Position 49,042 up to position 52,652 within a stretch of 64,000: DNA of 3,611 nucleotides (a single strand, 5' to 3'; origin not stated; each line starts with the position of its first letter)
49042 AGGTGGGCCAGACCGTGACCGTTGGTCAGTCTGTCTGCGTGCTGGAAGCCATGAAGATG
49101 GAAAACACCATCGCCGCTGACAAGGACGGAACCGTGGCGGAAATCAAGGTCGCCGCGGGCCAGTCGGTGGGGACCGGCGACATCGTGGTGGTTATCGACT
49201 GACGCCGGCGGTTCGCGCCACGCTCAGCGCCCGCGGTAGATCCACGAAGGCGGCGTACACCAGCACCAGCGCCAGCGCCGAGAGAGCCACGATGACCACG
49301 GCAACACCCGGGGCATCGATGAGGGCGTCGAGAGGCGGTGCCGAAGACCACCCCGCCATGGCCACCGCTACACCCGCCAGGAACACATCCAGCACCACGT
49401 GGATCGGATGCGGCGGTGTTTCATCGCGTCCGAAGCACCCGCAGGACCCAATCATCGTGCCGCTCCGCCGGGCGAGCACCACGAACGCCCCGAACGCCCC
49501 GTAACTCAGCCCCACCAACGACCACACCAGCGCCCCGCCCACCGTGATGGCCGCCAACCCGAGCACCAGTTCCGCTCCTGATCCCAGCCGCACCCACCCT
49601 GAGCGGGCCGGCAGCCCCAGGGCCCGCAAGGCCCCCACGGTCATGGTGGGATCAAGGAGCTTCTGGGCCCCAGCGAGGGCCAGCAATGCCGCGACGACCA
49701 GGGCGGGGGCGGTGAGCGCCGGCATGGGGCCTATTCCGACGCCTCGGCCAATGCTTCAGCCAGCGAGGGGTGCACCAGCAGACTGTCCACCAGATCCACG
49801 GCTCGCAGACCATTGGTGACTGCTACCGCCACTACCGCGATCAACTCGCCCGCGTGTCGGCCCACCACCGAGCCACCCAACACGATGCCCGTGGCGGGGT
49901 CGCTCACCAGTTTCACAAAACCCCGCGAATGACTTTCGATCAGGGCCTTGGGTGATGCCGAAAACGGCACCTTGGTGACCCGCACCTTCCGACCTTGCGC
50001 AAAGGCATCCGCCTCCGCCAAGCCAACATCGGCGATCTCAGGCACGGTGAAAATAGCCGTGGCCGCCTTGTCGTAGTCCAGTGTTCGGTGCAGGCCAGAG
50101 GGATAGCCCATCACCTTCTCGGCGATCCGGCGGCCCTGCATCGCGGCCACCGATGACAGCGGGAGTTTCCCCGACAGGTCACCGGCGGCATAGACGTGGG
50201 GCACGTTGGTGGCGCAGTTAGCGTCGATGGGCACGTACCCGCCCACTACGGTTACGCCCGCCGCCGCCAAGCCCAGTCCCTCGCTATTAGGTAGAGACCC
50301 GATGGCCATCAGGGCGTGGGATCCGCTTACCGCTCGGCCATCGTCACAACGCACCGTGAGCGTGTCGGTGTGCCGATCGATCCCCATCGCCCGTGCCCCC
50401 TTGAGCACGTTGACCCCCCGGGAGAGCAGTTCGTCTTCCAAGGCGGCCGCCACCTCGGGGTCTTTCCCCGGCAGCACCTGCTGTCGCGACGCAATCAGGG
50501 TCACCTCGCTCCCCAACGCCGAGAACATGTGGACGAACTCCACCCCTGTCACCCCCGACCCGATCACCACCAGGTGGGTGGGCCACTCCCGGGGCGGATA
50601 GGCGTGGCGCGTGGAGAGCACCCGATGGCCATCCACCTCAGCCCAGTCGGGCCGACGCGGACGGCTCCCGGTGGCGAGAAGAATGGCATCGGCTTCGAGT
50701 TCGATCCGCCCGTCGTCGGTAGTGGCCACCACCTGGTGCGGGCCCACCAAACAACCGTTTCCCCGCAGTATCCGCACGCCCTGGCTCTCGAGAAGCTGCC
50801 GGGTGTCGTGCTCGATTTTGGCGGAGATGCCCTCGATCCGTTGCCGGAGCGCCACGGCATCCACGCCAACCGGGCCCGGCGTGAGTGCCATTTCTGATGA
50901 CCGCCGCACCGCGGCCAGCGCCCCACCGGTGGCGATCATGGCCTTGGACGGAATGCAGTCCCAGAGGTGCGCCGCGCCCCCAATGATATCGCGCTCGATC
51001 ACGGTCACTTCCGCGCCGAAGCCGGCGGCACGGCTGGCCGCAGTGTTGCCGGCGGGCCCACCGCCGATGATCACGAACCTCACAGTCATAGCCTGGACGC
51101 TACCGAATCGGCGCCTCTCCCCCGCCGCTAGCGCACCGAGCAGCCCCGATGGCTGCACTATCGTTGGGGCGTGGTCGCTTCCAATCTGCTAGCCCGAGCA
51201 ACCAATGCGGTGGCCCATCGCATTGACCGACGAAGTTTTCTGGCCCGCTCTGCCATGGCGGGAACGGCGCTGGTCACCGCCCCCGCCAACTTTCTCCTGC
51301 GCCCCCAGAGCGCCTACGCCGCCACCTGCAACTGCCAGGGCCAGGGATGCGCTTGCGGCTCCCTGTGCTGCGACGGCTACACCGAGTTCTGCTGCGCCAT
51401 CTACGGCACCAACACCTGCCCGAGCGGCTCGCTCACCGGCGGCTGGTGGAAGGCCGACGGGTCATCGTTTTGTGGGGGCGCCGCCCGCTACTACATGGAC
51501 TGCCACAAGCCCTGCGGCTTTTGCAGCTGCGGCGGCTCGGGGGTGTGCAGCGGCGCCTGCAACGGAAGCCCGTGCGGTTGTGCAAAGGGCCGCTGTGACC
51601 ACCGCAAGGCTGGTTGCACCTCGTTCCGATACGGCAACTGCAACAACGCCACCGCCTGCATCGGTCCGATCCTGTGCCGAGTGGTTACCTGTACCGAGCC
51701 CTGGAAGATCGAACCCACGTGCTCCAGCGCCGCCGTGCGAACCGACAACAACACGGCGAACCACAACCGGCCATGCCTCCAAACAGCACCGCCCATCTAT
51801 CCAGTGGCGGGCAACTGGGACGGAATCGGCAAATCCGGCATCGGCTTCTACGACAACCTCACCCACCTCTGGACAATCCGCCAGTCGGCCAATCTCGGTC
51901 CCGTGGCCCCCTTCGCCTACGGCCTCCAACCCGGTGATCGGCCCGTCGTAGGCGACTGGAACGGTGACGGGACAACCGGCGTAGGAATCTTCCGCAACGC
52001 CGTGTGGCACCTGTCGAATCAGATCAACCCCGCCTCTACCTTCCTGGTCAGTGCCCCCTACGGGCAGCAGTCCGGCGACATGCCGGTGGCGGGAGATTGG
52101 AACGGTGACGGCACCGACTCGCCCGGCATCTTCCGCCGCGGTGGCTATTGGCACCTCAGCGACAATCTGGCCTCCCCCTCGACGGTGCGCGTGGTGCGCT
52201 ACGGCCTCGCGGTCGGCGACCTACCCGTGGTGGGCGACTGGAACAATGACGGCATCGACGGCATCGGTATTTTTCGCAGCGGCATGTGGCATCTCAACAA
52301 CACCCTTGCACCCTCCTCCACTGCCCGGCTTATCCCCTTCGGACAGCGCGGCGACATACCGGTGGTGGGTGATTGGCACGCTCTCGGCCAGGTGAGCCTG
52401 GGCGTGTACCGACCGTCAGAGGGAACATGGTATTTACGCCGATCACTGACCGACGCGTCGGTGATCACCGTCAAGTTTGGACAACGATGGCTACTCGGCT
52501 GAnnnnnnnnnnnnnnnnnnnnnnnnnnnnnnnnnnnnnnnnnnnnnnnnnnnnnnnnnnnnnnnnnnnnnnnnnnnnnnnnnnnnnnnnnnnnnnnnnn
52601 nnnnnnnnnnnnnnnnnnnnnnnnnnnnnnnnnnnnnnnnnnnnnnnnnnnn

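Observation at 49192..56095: Orphan mau-like redox-maturation module built around a TAT-exported, cysteine-packed MauA-like/FG-GAP fusion protein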

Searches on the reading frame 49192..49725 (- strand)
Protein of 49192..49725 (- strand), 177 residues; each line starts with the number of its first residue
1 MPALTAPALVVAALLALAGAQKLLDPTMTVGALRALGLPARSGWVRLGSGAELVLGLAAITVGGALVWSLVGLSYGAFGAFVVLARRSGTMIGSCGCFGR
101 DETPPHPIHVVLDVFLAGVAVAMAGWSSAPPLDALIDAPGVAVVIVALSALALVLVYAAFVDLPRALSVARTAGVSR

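Call 3: search_protein_families(library=pfam, proteins=[window:49192-49725:-], max_evalue=0.1)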
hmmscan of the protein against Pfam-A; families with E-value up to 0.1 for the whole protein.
window:49192-49725:- (177 aa): 1 family
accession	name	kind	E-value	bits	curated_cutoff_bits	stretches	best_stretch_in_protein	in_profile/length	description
PF07291.16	MauE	-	1.1e-11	45.5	27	1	5-123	6-125/128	Methylamine utilisation protein MauE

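Call 4: search_protein_families(library=ncbifam, proteins=[window:49192-49725:-], max_evalue=0.1)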
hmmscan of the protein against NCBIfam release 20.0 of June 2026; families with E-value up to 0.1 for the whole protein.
window:49192-49725:- (177 aa): 0 families

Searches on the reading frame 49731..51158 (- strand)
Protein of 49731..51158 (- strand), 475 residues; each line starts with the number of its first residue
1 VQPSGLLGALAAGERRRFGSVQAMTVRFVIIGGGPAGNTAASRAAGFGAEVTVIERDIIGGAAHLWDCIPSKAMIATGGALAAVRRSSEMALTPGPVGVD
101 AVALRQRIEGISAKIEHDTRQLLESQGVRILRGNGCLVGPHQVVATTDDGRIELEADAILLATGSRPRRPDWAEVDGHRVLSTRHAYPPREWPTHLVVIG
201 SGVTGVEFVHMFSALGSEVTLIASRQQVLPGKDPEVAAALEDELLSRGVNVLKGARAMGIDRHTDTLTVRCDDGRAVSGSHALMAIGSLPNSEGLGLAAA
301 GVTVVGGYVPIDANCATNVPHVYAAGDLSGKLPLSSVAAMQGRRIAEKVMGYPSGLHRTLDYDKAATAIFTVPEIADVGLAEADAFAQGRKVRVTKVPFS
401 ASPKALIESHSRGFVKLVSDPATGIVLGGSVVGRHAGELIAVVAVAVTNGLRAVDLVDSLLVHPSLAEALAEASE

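Call 3: search_protein_families(library=pfam, proteins=[window:49731-51158:-], max_evalue=0.1)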
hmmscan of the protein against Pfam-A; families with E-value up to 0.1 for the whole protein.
window:49731-51158:- (475 aa): 21 families
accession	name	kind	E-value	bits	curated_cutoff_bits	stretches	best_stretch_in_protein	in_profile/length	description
PF07992.20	Pyr_redox_2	-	2.5e-59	201.5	26.1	1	27-342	2-291/291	Pyridine nucleotide-disulphide oxidoreductase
PF02852.28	Pyr_redox_dim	-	2e-28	99.2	25.3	1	366-473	2-109/110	Pyridine nucleotide-disulphide oxidoreductase, dimerisation domain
PF00070.33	Pyr_redox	-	4.3e-20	72.5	22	2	195-269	1-77/82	Pyridine nucleotide-disulphide oxidoreductase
PF13738.12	Pyr_redox_3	-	1.2e-12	48.2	30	2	146-326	117-305/305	Pyridine nucleotide-disulphide oxidoreductase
PF03486.20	HI0933_like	-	4.5e-06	26.7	50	1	28-56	3-31/244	HI0933-like protein Rossmann domain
PF01262.27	AlaDh_PNT_C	-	6e-06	26.3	23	2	18-57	20-60/214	Alanine dehydrogenase/PNT, C-terminal domain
PF01134.28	GIDA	-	1.1e-05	25.1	22.1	1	29-165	3-150/391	Glucose inhibited division protein A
PF13450.12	NAD_binding_8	-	3.6e-05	24.4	21.9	1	30-64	1-36/68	NAD(P)-binding Rossmann-like domain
PF12831.13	FAD_oxidored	-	0.00014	21.7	27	1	29-63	3-38/416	FAD dependent oxidoreductase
PF01266.30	DAO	-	0.00015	21.9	27.9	1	28-63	2-39/353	FAD dependent oxidoreductase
PF13241.12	NAD_binding_7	-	0.00047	21.1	22.1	0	26-58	8-40/104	Putative NAD(P)-binding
PF05834.18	Lycopene_cycl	-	0.00051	19.7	23.4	1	29-164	3-140/380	Lycopene cyclase protein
PF02826.25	2-Hacid_dh_C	-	0.0012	18.6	25.1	0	18-56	29-67/178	D-isomer specific 2-hydroxyacid dehydrogenase, NAD binding domain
PF13478.12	XdhC_C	-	0.0027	18.7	29.7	0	196-229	1-34/125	XdhC Rossmann domain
PF13434.12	Lys_Orn_oxgnase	-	0.003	17.2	21.3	1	147-233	139-230/339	L-lysine 6-monooxygenase/L-ornithine 5-monooxygenase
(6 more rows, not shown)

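Call 4: search_protein_families(library=ncbifam, proteins=[window:49731-51158:-], max_evalue=0.1)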
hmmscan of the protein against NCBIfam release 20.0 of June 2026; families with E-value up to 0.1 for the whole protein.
window:49731-51158:- (475 aa): 99 families (the best 25 are shown)
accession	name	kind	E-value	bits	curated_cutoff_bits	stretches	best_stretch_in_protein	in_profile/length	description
NF005883.0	PRK07845.1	equivalog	5.1e-130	434.6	479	1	26-474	3-456/466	NAD(P)H-quinone dehydrogenase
TIGR01350.1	lipoamide_DH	equivalog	8.8e-105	351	408.8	1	27-474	3-451/461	dihydrolipoyl dehydrogenase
TIGR02053.1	MerA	equivalog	2.1e-85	287.5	454.45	1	27-473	2-449/465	mercury(II) reductase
NF003585.0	PRK05249.1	equivalog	3.6e-76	256.7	465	1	27-471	8-451/464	Si-specific NAD(P)(+) transhydrogenase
NF004776.0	PRK06116.1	equivalog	4.1e-74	250.2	480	1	28-470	7-446/450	glutathione-disulfide reductase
NF004991.0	PRK06370.1-3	subfamily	1.4e-72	244.9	620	1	27-474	37-484/509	FAD-containing oxidoreductase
TIGR01424.1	gluta_reduc_2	equivalog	1.2e-71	241.6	606.05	1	29-470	6-442/446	glutathione-disulfide reductase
NF004992.0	PRK06370.1-4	equivalog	7.1e-70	235.7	629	1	28-470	7-448/459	FAD-containing oxidoreductase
NF004943.0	PRK06292.2-1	equivalog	4.9e-67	226.7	432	1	25-473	3-451/456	dihydrolipoyl dehydrogenase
NF004946.0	PRK06292.2-4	subfamily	8.9e-67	225.9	634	1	26-473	4-466/487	dihydrolipoyl dehydrogenase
NF010311.1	PRK13748.1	subfamily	8.7e-66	222.9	600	1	22-470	94-541/560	mercury(II) reductase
NF005884.0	PRK07846.1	equivalog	2e-63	214.6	501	1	28-472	6-446/454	mycothione reductase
NF004945.0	PRK06292.2-3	equivalog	4.8e-59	200.5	494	1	28-470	6-445/457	dihydrolipoyl dehydrogenase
NF004947.0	PRK06292.2-5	equivalog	3.3e-58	197.7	592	1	29-473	7-454/474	dihydrolipoyl dehydrogenase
TIGR03452.1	mycothione_red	equivalog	1.1e-56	192.7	635.65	1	29-472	6-447/452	mycothione reductase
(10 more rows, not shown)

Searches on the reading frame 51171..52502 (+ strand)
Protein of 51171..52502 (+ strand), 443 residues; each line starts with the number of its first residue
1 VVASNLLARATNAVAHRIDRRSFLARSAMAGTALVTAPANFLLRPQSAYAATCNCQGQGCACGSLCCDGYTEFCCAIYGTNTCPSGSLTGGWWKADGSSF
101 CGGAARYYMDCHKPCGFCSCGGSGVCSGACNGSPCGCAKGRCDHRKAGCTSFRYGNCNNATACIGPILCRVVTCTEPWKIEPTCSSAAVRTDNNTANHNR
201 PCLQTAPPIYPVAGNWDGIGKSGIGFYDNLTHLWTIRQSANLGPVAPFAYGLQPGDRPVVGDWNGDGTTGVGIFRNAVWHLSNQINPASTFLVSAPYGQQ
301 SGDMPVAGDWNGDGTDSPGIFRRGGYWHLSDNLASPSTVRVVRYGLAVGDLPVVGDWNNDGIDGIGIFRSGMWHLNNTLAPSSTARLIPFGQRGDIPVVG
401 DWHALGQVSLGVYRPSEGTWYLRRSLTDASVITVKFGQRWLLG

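Call 3: search_protein_families(library=pfam, proteins=[window:51171-52502:+], max_evalue=0.1)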
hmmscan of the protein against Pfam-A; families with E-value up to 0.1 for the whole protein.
window:51171-52502:+ (443 aa): 1 family
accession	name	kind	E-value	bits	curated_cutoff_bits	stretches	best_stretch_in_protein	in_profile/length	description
PF13517.12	FG-GAP_3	-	0.0025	18.8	26.9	0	279-315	21-56/61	FG-GAP-like repeat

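Call 4: search_protein_families(library=ncbifam, proteins=[window:51171-52502:+], max_evalue=0.1)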
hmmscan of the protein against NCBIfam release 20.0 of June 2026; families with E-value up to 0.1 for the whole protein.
window:51171-52502:+ (443 aa): 1 family
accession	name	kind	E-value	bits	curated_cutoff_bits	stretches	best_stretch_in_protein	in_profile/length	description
TIGR01409.1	TAT_signal_seq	domain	0.0002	21.6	16.7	1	18-45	1-26/29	twin-arginine translocation signal domain-containing protein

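Call 5: search_solved_structures(query=window:51171-52502:+, max_evalue=10, show_alignments=3)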
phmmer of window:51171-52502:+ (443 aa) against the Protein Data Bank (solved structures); distinct sequences matched with E-value up to 10: 0.

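Call 7: find_homologous_proteins(query=window:51171-52502:+, max_evalue=0.001)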
Query window:51171-52502:+ (443 aa): 3600 proteins with E <= 0.001 among 8000 candidates; the best 120 are listed.
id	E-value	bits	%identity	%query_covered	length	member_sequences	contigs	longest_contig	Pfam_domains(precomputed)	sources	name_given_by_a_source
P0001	9.1e-269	910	83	100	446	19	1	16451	-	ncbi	-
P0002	1.3e-244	831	77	100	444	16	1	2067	-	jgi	jgi:hypothetical protein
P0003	2.9e-239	813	74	99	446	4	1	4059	-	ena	-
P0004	2.8e-238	810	74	100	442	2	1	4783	-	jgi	jgi:hypothetical protein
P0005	2.1e-235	800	74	99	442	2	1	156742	-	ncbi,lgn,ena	-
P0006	4.4e-231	786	73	99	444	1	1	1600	-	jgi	jgi:hypothetical protein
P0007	7.8e-228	775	71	100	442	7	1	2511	-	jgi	jgi:hypothetical protein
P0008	1.9e-227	774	73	99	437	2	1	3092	-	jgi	jgi:hypothetical protein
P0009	7.5e-227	772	71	100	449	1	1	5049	-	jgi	-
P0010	1.9e-225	767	72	99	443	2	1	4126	-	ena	-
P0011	2.3e-221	754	69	100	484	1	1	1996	-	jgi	jgi:hypothetical protein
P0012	4.1e-220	750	73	94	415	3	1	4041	-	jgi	-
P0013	1.5e-215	735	73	94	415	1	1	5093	-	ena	-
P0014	6.5e-215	733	69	100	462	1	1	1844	-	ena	-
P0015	4.4e-211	720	68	100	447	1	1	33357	-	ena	-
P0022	7.3e-205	700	66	100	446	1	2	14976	PF13517.13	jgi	jgi:hypothetical protein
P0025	2.9e-199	681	63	100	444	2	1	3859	PF13517.13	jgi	jgi:hypothetical protein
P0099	3.5e-108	381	47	96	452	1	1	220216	PF13517.13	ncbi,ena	-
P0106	2.8e-106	374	45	98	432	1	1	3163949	-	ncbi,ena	-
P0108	2.7e-105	371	43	98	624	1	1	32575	PF07291.17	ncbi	-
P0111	5.2e-105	370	44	98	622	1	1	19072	PF07291.17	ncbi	-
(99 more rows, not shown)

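Call 17: find_encoding_contigs(protein=P0106, flank=8000, max_places=2)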
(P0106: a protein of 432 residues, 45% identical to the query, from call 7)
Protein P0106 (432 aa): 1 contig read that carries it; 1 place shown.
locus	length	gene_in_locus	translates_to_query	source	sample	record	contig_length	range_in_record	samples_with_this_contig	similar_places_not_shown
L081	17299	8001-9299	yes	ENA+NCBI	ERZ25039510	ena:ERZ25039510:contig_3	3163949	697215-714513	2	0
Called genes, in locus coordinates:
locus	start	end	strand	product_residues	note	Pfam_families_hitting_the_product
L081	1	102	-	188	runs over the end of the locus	PF07021:MetW, PF08241:Methyltransf_11, PF08242:Methyltransf_12, PF13489:Methyltransf_23, PF13649:Methyltransf_25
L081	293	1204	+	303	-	-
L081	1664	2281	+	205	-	PF20706:GT4-conflict, PF00534:Glycos_transf_1, PF13692:Glyco_trans_1_4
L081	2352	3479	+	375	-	PF20706:GT4-conflict (faint), PF00534:Glycos_transf_1, PF13692:Glyco_trans_1_4, PF13524:Glyco_trans_1_2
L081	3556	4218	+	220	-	-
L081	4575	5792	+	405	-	PF01548:DEDD_Tnp_IS110, PF02371:Transposase_20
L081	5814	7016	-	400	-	PF00005:ABC_tran, PF14524:Wzt_C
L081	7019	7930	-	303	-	PF01061:ABC2_membrane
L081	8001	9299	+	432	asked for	-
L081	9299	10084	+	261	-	-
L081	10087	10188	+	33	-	-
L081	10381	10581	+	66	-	-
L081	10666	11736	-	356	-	PF20706:GT4-conflict, PF00534:Glycos_transf_1, PF13692:Glyco_trans_1_4, PF13524:Glyco_trans_1_2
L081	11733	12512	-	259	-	-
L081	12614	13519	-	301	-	PF02796:HTH_7 (faint), PF13518:HTH_28 (faint), PF00665:rve, PF13683:rve_3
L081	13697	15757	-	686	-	PF14783:BBS2_Mid (faint), PF15907:Itfg2 (faint), PF13517:FG-GAP_3, PF01839:FG-GAP (weak)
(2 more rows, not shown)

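Call 18: find_encoding_contigs(protein=P0108, flank=8000, max_places=2)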
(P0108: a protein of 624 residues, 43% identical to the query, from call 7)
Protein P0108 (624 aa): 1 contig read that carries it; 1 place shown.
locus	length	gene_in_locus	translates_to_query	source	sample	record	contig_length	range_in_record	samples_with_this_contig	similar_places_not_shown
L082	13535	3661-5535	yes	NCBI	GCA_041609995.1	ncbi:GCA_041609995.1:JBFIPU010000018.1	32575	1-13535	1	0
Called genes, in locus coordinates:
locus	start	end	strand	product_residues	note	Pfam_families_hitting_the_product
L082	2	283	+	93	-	?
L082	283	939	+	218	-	PF01025:GrpE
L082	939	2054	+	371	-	PF00226:DnaJ, PF01556:DnaJ_C, PF15777:Anti-TRAP (faint), PF00684:DnaJ_CXXCXGXG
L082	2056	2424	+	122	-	PF13411:MerR_1, PF13591:MerR_2 (faint), PF00376:MerR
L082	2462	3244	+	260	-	PF00106:adh_short, PF08659:KR (weak), PF13561:adh_short_C2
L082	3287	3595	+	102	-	-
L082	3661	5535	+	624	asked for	PF07291:MauE (weak)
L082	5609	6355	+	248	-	-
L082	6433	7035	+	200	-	PF13386:DsbD_2 (weak)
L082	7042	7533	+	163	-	-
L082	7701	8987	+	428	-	PF01547:SBP_bac_1, PF13416:SBP_bac_8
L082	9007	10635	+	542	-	PF16296:TM_PBP2_N, PF00528:BPD_transp_1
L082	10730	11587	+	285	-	PF00528:BPD_transp_1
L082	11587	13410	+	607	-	PF00128:Alpha-amylase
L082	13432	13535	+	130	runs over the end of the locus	-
